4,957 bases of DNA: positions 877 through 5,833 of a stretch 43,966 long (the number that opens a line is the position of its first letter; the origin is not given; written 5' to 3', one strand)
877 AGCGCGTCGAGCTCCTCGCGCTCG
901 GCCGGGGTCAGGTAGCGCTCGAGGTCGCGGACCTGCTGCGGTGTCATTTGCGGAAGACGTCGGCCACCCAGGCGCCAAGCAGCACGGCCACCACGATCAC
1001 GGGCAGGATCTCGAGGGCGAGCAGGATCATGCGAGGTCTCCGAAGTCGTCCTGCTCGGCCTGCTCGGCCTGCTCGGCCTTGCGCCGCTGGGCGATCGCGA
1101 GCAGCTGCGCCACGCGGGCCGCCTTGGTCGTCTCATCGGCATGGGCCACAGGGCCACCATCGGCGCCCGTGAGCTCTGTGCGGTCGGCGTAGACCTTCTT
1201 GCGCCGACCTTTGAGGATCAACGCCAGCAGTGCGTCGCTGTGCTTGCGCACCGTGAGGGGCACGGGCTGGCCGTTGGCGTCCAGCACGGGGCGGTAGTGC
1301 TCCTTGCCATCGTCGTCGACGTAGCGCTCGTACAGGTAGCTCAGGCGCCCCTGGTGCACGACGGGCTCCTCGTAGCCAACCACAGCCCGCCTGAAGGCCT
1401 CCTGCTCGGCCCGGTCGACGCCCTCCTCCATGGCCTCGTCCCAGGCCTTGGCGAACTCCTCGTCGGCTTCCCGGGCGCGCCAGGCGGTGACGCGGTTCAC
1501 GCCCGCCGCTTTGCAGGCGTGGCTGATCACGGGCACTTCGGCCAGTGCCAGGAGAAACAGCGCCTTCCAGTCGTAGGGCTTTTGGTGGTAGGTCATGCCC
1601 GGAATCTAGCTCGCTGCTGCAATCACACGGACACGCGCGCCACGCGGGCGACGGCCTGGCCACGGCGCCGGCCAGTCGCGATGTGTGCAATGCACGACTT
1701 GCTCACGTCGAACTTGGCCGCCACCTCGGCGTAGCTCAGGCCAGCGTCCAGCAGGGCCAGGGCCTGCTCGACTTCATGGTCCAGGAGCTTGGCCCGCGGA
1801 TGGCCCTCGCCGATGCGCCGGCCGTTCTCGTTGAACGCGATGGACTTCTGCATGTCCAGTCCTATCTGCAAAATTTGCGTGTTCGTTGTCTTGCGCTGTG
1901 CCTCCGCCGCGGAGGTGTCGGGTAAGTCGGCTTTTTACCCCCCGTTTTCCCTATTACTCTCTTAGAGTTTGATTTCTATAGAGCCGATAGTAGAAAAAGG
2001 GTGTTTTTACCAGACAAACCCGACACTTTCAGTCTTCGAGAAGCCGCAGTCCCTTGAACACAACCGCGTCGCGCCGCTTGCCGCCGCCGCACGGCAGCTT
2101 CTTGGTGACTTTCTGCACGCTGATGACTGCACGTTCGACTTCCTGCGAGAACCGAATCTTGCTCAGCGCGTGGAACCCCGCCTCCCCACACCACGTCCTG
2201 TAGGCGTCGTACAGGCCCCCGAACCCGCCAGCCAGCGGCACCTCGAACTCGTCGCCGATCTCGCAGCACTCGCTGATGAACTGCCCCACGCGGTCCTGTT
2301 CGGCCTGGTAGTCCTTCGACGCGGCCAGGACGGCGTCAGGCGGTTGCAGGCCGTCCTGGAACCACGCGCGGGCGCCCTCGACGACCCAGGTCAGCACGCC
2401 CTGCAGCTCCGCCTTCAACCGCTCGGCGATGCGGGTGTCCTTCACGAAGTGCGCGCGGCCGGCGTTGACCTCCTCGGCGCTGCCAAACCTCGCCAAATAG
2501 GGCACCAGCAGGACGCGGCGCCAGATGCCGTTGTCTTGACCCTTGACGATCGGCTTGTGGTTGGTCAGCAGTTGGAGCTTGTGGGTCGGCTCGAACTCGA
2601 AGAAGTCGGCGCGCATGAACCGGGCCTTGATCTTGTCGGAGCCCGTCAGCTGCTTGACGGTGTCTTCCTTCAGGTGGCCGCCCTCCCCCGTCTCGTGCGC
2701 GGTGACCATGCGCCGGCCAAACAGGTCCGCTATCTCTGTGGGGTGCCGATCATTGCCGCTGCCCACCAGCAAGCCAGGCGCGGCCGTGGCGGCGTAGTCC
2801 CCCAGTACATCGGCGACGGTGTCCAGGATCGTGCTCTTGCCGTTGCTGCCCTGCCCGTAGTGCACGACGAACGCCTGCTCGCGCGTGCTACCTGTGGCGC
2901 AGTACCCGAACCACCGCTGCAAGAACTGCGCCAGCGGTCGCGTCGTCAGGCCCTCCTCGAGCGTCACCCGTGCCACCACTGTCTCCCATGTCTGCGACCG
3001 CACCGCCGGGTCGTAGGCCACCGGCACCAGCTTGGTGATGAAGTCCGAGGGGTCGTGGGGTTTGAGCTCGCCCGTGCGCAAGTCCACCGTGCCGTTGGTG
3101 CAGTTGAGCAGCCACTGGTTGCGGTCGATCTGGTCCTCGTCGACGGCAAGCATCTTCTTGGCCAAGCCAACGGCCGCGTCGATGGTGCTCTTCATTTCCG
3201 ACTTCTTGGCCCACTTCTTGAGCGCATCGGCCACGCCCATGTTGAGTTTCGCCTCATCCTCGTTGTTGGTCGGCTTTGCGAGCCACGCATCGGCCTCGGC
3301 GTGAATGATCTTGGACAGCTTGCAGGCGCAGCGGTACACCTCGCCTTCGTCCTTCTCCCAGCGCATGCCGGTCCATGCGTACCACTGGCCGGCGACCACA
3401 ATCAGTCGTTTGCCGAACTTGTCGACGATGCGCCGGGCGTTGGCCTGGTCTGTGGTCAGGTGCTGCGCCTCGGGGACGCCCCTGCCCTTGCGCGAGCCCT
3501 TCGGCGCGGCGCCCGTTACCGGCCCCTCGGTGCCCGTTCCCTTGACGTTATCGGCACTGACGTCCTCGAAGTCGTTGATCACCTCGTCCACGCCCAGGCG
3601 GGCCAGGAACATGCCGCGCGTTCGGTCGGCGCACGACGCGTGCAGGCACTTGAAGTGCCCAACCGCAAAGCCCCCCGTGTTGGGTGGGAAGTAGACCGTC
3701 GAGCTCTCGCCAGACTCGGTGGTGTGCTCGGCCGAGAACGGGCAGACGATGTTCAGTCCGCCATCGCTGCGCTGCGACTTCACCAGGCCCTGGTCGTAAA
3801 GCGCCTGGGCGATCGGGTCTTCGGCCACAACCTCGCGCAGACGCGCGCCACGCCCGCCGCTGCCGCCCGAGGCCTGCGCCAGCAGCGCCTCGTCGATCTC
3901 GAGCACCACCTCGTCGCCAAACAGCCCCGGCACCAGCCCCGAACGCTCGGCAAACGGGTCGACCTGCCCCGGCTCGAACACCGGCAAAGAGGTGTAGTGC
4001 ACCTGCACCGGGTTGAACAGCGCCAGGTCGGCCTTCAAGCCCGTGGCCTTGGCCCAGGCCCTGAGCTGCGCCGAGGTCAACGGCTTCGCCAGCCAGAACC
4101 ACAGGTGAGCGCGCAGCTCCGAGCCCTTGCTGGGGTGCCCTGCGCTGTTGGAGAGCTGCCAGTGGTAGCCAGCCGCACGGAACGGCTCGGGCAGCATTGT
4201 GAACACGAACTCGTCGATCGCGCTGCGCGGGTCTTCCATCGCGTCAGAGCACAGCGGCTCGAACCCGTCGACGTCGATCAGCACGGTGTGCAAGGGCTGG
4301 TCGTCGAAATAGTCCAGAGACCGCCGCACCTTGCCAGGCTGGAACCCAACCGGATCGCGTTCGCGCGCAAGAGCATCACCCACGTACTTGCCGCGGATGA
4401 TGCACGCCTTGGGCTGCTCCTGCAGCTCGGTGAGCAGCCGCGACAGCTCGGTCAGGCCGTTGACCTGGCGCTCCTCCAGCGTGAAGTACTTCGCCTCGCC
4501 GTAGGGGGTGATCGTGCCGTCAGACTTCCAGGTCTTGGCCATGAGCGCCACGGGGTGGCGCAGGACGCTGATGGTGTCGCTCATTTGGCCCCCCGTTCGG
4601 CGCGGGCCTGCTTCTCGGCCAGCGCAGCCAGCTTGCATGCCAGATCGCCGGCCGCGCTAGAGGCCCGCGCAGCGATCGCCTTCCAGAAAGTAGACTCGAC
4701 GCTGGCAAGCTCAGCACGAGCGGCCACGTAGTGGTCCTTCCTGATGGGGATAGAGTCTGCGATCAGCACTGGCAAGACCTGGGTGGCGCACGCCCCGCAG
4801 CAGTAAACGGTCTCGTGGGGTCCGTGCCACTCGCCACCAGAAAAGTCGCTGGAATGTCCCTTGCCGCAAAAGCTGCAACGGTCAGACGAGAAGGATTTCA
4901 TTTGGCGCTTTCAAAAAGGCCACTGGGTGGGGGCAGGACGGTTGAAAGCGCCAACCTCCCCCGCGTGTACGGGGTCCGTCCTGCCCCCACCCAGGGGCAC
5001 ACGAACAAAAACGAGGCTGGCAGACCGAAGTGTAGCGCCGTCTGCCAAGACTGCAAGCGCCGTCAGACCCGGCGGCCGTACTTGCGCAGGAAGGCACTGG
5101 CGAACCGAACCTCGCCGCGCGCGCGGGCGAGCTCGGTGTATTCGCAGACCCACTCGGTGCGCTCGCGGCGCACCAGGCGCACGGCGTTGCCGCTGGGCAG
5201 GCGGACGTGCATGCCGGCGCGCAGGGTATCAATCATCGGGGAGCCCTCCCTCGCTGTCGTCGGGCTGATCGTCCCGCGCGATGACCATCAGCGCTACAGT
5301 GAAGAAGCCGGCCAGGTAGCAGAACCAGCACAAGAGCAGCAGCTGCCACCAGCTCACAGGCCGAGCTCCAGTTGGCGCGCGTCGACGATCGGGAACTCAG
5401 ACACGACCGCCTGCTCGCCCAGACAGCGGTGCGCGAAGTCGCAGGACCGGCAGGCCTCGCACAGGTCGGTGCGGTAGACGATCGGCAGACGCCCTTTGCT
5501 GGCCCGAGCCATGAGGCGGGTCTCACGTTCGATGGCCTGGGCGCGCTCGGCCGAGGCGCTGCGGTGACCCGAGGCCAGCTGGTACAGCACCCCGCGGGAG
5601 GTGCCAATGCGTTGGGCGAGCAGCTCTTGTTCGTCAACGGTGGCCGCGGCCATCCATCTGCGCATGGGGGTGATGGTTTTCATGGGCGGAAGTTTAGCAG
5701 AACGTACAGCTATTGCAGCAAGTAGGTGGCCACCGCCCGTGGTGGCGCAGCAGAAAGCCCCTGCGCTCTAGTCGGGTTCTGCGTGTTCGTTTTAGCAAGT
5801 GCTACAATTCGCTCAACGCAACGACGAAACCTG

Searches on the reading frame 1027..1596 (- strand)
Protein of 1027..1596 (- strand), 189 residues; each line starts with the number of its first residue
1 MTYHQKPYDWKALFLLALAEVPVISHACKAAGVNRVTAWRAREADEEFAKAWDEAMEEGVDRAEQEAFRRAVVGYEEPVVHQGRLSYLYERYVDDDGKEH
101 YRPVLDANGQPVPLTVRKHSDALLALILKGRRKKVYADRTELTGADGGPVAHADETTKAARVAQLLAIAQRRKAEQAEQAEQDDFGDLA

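Call 8: search_protein_families(library=pfam, proteins=[window:1027-1596:-], max_evalue=0.01)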
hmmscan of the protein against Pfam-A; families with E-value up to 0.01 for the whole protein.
window:1027-1596:- (189 aa): 0 families

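Call 9: search_protein_families(library=phrogs, proteins=[window:1027-1596:-], max_evalue=0.001)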
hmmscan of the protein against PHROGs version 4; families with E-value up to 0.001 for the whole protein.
window:1027-1596:- (189 aa): 1 family
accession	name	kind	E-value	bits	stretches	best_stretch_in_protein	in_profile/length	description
phrog_4044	-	head and packaging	1.8e-30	106.8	1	11-181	29-173/180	terminase small subunit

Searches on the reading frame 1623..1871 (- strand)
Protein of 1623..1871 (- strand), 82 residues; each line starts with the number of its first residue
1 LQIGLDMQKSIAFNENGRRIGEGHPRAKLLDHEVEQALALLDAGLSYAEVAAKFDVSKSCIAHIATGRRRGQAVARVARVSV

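Call 8: search_protein_families(library=pfam, proteins=[window:1623-1871:-], max_evalue=0.01)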
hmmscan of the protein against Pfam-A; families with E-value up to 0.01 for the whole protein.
window:1623-1871:- (82 aa): 6 families
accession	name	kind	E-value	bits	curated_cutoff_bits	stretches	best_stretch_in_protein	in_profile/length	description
PF13936.12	HTH_38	-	7.3e-07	29.3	27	1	28-62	4-38/44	Helix-turn-helix domain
PF13384.12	HTH_23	-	3.2e-05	24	24.6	1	36-63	9-36/50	Homeodomain-like domain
PF02796.21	HTH_7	-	0.00012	22.5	23.8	1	28-59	5-36/45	Helix-turn-helix domain of resolvase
PF13560.12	HTH_31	-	0.00034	21.3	27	1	43-79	13-52/64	Helix-turn-helix domain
PF01381.28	HTH_3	-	0.0077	16.7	23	0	41-69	6-34/55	Helix-turn-helix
PF13518.12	HTH_28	-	0.0087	16.6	25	0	36-62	4-30/52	Helix-turn-helix domain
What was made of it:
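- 1623..1853 (-): Gene for the 76-aa HTH protein (HTH82; BPP-1 Bbp27 family), the proposed specificity factor for the 9-mer. Pfam HTH_38 (call 8).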

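Call 9: search_protein_families(library=phrogs, proteins=[window:1623-1871:-], max_evalue=0.001)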
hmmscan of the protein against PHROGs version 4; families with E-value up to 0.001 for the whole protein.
window:1623-1871:- (82 aa): 2 families
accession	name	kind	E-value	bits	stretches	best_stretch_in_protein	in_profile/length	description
phrog_664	-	DNA, RNA and nucleotide metabolism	1.9e-06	28.9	1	18-69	76-125/210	DNA binding protein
phrog_6831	-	transcription regulation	0.00047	21.1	1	39-70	13-44/68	transcriptional regulator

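Call 30: find_homologous_proteins(query=window:1626-1853:-, max_evalue=0.001)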
Query seq(76 aa) (76 aa): 176 proteins with E <= 0.001 among 187 candidates; the best 120 are listed.
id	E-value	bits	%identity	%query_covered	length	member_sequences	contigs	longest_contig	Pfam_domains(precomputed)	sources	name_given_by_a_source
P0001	8.4e-41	154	100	100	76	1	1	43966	PF13936.13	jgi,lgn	-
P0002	1.7e-39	150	97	100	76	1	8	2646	PF13936.13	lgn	-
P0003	4.5e-39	148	96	100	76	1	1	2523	PF13936.13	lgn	-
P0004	1.0e-38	147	96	99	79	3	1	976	PF13936.13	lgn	-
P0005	2.7e-38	146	95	100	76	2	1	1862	PF13936.13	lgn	-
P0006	2.9e-35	136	89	100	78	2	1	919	PF13936.13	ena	-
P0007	5.9e-35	135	87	100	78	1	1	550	PF13936.13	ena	-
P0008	8.3e-34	132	86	100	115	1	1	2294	-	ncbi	-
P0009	1.2e-33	131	84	100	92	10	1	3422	-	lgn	-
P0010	1.3e-33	131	84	100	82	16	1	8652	-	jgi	jgi:hypothetical protein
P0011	2.0e-33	130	83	100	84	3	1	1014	-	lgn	-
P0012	2.1e-33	130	84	100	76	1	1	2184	PF02796.22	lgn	-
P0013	2.3e-33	130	86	100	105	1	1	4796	-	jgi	jgi:DNA-binding NarL/FixJ family response regulator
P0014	2.6e-33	130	84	100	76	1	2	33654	PF02796.22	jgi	jgi:hypothetical protein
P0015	2.8e-33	130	84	100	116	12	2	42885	-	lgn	-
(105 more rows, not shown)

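Call 36: predict_structure(alignment_id=A1)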
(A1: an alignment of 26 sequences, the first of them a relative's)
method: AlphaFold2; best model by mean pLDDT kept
length: 76 residues; sequences in the alignment: 26
mean_pLDDT: 79.4   pTM: 0.59
mean pLDDT of the five models: 79.4, 77.0, 77.0, 75.1, 69.7
residues with pLDDT >= 90: 12; 70-90: 51; 50-70: 12; < 50: 1
segments of 3 or more residues with pLDDT < 50: none
pLDDT, mean of each block of 10 residues (from residue 1): 77 62 79 93 88 86 74 77
secondary structure, 60 per line:
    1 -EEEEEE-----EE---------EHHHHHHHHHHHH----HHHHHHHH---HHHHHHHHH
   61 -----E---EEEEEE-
elements in order: E2-7 H25-36 H41-48 H52-60 E70-75
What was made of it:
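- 1623..1853 (-): AlphaFold2 model: N-terminal beta strands, a three-helix HTH and a C-terminal strand, pLDDT 79 (call 36).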

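Call 38: search_solved_structures(query=A1, max_evalue=1)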
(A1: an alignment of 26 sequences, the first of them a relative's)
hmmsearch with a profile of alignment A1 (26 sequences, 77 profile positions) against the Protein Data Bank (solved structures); distinct sequences matched with E-value up to 1: 9.
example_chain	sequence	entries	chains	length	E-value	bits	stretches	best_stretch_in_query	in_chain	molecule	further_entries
3eus_A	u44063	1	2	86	0.0024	20.7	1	34-69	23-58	DNA-binding protein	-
8tac_A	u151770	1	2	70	0.0026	20.6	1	21-63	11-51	DBP48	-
3ljl_A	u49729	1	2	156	0.013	18.4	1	21-57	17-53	transcriptional regulator LuxT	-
3kln_A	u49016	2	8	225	0.11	15.4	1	11-55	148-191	Transcriptional regulator, LuxR family | Transcriptional regulator VpsT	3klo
4yn8_A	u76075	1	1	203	0.13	15.2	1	17-55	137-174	Response regulator ChrA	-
3kz3_A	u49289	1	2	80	0.26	14.2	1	36-61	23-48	Repressor protein CI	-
4m6f_A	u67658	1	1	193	0.31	14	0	9-55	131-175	DNA-invertase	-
3uj3_X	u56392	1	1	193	0.31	14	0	9-55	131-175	DNA-invertase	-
4k2e_A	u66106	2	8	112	0.65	12.9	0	29-70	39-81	Transcriptional activator HlyU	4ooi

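Call 39: fold_search(model_id=the predicted structure, library=pdb)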
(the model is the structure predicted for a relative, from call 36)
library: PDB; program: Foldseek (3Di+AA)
matches with E <= 10: 812; with E <= 0.001: 0
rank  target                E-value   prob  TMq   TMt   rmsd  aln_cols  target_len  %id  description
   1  6pax_A                5.2e-02  0.95  0.48  0.30   8.0        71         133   22  CRYSTAL STRUCTURE OF THE HUMAN PAX-6 PAIRED DOMAIN-DNA COMPLEX REVEALS A GENERAL MODEL FOR PAX PROTEIN-DNA INTERACTION (released 1999-07-13)
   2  4u7b_A                1.6e-01  0.87  0.45  0.12  10.2        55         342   25  Crystal structure of a pre-cleavage Mos1 transpososome (released 2015-02-11)
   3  1k78_A                2.4e-01  0.95  0.50  0.32   6.9        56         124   25  Pax5(1-149)+Ets-1(331-440)+DNA (released 2002-01-04)
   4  3hot_B                2.5e-01  0.80  0.45  0.12  10.1        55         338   25  Crystal structure of the Mos1 mariner paired end complex with Mn (released 2009-09-22)
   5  5hoo_A                3.3e-01  0.75  0.45  0.12  10.1        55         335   25  Crystal structure of the Mos1 Strand Transfer Complex (released 2016-06-01)
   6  5hoo_B                3.5e-01  0.72  0.45  0.12  10.1        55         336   25  Crystal structure of the Mos1 Strand Transfer Complex (released 2016-06-01)
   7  3tgn_A                3.5e-01  0.57  0.40  0.24   8.0        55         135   22  Crystal Structure of the zinc-dependent MarR Family Transcriptional Regulator AdcR in the Zn(II)-bound State (released 2011-11-30)
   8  3hos_A                3.8e-01  0.72  0.45  0.12  10.1        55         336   25  Crystal structure of the mariner Mos1 paired end complex with Mg (released 2009-09-22)
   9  1pdn_C                3.8e-01  0.63  0.48  0.32   8.1        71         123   17  CRYSTAL STRUCTURE OF A PAIRED DOMAIN-DNA COMPLEX AT 2.5 ANGSTROMS RESOLUTION REVEALS STRUCTURAL BASIS FOR PAX DEVELOPM (released 1995-07-31)
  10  1ijw_C                4.3e-01  0.94  0.50  0.78   3.4        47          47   30  Testing the Water-Mediated Hin Recombinase DNA Recognition by Systematic Mutations. (released 2002-02-22)
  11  2x48_A                4.3e-01  0.77  0.43  0.60   9.3        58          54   22  ORF 55 from Sulfolobus islandicus rudivirus 1 (released 2010-07-21)
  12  1jko_C                4.6e-01  0.92  0.47  0.74   2.3        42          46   33  Testing the Water-Mediated HIN Recombinase DNA Recognition by Systematic Mutations (released 2002-02-22)
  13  8tac_B                4.6e-01  0.75  0.35  0.40   3.7        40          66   38  Designed DNA binding protein (released 2024-08-28)
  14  2r0q_C                4.9e-01  0.98  0.45  0.18   0.8        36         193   11  Crystal structure of a serine recombinase- DNA regulatory complex (released 2008-04-01)
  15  2r0q_D                4.9e-01  0.91  0.47  0.20   3.8        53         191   11  Crystal structure of a serine recombinase- DNA regulatory complex (released 2008-04-01)
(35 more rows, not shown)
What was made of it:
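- The weak fold matches are to the Pax paired domain, Hin and NarL (call 39).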

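Call 41: find_related_loci(query=A2, collection=genome_contigs, flank=10000)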
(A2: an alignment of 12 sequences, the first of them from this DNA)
Query A2 (76 aa) in genome_contigs; peptide patterns used: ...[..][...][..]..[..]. (x = any residue, [..] = any of these).
47 stretches matched a pattern; 27 encode a relative of the query (tblastn E <= 1e-3); 27 distinct loci.
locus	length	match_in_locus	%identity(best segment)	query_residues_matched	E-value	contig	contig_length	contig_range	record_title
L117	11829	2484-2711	86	1-76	4e-41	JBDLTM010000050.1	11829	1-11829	MAG: Pseudomonadota bacterium isolate lewisrun_2019_sw_WHONDRS-S19S_0014_A_bin.46 scaffold_0001051, whole genome shotgun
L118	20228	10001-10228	54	1-76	1e-19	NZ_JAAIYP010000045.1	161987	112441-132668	Magnetospirillum aberrantis SpK contig00045_length=161987, whole genome shotgun sequence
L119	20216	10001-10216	56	7-73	4e-19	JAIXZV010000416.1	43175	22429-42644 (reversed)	MAG: Sphingomonadales bacterium isolate D8_MAG_00061 pond_D8_MAG_00061_000000000043, whole genome shotgun sequence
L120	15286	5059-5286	49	1-76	1e-18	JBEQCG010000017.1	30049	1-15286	MAG: Thiobacillus sp. isolate 05_S201.semibin_refined.049_sub NODE_586_length_30049_cov_20.857296, whole genome shotgun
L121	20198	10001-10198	48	2-67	9e-18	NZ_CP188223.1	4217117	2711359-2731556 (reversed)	Cupriavidus sp. 30B13 chromosome 1, complete sequence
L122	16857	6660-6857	48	2-67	8e-18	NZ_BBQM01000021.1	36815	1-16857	Cupriavidus basilensis strain KF708, whole genome shotgun sequence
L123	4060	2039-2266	49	1-76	1e-17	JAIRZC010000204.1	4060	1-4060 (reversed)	MAG: Accumulibacter sp. isolate Gsp477_bin71 k119_2663055, whole genome shotgun sequence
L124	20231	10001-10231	51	1-76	1e-17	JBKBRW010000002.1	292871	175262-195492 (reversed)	MAG: Thiobacillus sp. isolate 21H_023.bin.34 NODE_2_length_292871_cov_14.911337, whole genome shotgun sequence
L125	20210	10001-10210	49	1-70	1e-17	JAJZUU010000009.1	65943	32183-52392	MAG: Proteobacteria bacterium isolate SKS4.bin47 NODE_673_length_65943_cov_5.846405, whole genome shotgun sequence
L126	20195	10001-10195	52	5-69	2e-17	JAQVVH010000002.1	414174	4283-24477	MAG: Gallionella sp. isolate STF1_75 NODE_8_length_414174_cov_17.923806_Sandtown_F1, whole genome shotgun sequence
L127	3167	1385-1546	56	13-66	3e-15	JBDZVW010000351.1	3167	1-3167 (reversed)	MAG: Betaproteobacteria bacterium isolate PE_soil8 NODE_15500_length_3167, whole genome shotgun sequence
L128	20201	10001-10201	48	1-66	1e-14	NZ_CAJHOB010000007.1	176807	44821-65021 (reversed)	Azonexus hydrophilus isolate Isolate_3, whole genome shotgun sequence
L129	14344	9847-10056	43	5-74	4e-14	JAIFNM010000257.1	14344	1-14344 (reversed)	MAG: Betaproteobacteria bacterium isolate bin_91 scaffold_5057, whole genome shotgun sequence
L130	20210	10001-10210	49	1-69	4e-14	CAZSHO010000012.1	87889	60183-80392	MAG TPA_asm: uncultured Rhodocyclaceae bacterium isolate binchicken_co322_129 genome assembly, contig: NODE_517_length_8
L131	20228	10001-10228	49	1-76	2e-17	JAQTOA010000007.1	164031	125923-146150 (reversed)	MAG: Sterolibacterium sp. isolate STA_77 NODE_200_length_164031_cov_9.248883_Sandtown_A, whole genome shotgun sequence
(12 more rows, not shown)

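Call 69: search_dna_similar(query=window:1626-1853:-, collection=phages, mode=protein, max_evalue=0.001, max_rows=60)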
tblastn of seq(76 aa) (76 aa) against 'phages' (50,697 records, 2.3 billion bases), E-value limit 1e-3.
Records with a match: 5; places in all: 5; records where one place covers at least 80% of the query: 0.
Best place of each record, by identity: <60% 5.
By first word of the organism name: Bordetella 5.
By host as written in the record: - 3; Bordetella bronchiseptica 2.
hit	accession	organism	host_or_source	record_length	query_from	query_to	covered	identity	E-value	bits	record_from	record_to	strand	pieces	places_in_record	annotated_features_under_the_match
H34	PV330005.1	Bordetella phage vB_BbrP_003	Bordetella bronchiseptica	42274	1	58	76%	50.8%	9e-9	55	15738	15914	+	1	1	hypothetical protein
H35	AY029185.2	Bordetella phage BPP-1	-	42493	1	58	76%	50.8%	9e-9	55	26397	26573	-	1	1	bbp27: Bbp27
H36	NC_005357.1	Bordetella phage BPP-1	Bordetella bronchiseptica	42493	1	58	76%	50.8%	9e-9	55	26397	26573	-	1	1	endonuclease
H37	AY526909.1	Bordetella phage BIP-1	-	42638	1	58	76%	50.8%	9e-9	55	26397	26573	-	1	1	none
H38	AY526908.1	Bordetella phage BMP-1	-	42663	1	58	76%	50.8%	9e-9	55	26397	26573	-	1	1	none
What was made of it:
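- Tried and rejected: Only the BPP-1 group passed, because the query is short (call 69).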

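Call 92: search_protein_families(library=ncbifam, proteins=[window:1626-1853:-], max_evalue=0.01)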
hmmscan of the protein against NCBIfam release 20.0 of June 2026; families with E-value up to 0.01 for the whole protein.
seq(76 aa): 1 family
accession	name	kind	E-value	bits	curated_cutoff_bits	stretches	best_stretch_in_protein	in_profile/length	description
NF008384.0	PRK11179.1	equivalog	0.0068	16.2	227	1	23-75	9-59/153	transcriptional regulator AsnC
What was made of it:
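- On RinA/Ltr late activators: Only generic HTH_38, HTH_23 and HTH_7 Pfam hits, and no NCBIfam family (calls 8, 92).
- Closest known: RinA / Ltr superfamily late activators of Gram-positive phages. Different: No sequence similarity was detected (Pfam, NCBIfam; calls 8, 92).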

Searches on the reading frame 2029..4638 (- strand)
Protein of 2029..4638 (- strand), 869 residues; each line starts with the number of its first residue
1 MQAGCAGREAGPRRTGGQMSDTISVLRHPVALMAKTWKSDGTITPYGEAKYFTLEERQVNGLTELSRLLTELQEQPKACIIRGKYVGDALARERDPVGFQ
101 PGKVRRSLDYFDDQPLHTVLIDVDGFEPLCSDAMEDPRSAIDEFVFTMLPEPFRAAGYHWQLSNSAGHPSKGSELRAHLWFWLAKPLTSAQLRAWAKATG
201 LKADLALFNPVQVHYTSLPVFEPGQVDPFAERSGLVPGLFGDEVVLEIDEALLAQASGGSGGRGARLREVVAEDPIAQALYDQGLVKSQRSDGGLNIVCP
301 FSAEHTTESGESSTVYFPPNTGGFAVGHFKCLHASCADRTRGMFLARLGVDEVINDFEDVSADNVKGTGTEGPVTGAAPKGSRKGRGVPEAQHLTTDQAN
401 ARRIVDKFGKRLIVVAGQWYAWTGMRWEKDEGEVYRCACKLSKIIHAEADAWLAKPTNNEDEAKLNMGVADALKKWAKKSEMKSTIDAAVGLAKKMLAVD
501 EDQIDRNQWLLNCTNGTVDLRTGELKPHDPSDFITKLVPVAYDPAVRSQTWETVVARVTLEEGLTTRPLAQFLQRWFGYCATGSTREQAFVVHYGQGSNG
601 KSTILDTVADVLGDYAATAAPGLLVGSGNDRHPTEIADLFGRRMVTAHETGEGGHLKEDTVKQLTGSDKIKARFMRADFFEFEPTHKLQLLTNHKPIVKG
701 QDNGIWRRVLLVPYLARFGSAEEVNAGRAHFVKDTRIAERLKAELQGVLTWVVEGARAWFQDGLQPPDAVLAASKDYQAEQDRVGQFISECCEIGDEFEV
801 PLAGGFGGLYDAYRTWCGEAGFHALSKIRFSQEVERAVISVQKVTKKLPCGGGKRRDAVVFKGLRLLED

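Call 8: search_protein_families(library=pfam, proteins=[window:2029-4638:-], max_evalue=0.01)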
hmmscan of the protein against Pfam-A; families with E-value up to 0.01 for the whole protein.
window:2029-4638:- (869 aa): 3 families
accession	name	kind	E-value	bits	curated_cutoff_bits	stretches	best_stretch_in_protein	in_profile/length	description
PF08706.16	D5_N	-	1.9e-33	116.2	22.4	1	401-558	1-143/145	D5 N terminal like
PF19263.5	DUF5906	-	8.5e-10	39.7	27.6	1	594-708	2-114/114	Family of unknown function (DUF5906)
PF03288.22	Pox_D5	-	0.00045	21.1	21.4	1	780-838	2-57/86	Poxvirus D5 protein-like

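Call 9: search_protein_families(library=phrogs, proteins=[window:2029-4638:-], max_evalue=0.001)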
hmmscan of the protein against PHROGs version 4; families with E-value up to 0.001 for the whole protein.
window:2029-4638:- (869 aa): 11 families
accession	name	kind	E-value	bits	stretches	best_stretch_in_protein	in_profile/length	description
phrog_16950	-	DNA, RNA and nucleotide metabolism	0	1022.1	1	19-868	1-840/843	DNA primase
phrog_1156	-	DNA, RNA and nucleotide metabolism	8.7e-111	372.9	1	395-868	364-827/855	DNA primase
phrog_2478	-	DNA, RNA and nucleotide metabolism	3.7e-107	360.5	1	378-866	387-840/854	DNA polymerase/primase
phrog_6088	-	DNA, RNA and nucleotide metabolism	1.3e-105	355.6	1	395-865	332-762/772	DNA primase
phrog_1829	-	DNA, RNA and nucleotide metabolism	3.2e-93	314.3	1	388-843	317-742/772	DNA primase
phrog_1883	-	DNA, RNA and nucleotide metabolism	1.6e-74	252.5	1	457-846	363-738/756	DNA helicase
phrog_864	-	DNA, RNA and nucleotide metabolism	1.9e-65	222.9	1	418-847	230-610/1064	DNA primase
phrog_7601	-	unknown function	2.4e-35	123.3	1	579-847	11-263/289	-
phrog_16213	-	DNA, RNA and nucleotide metabolism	6.2e-18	65.4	1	461-795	268-587/732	DNA primase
phrog_3712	-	DNA, RNA and nucleotide metabolism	4.3e-10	39.2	1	31-232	28-230/927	replication origin binding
phrog_4210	-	DNA, RNA and nucleotide metabolism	0.00032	19.6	1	584-712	172-298/1304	DNA polymerase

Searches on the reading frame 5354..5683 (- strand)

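Call 8: search_protein_families(library=pfam, proteins=[window:5354-5683:-], max_evalue=0.01)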
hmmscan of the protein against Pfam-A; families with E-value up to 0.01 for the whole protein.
window:5354-5683:- (109 aa): 2 families
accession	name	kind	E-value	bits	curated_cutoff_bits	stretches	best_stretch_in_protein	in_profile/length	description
PF01381.28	HTH_3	-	5.2e-05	23.6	23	1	19-53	12-46/55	Helix-turn-helix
PF15943.11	YdaS_toxin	-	0.0018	18.5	30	1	19-56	11-48/65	Bacterial toxin YdaS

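Call 9: search_protein_families(library=phrogs, proteins=[window:5354-5683:-], max_evalue=0.001)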
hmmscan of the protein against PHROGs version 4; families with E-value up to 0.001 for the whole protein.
window:5354-5683:- (109 aa): 2 families
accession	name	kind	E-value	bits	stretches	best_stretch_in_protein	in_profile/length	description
phrog_35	-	transcription regulation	5.3e-05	24.3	1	12-55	81-124/181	transcriptional repressor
phrog_10248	-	unknown function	0.00014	23.7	1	7-58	6-56/103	-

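Call 92: search_protein_families(library=ncbifam, proteins=[window:5354-5683:-], max_evalue=0.01)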
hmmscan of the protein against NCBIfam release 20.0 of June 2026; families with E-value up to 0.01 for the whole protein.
window:5354-5683:- (109 aa): 0 families
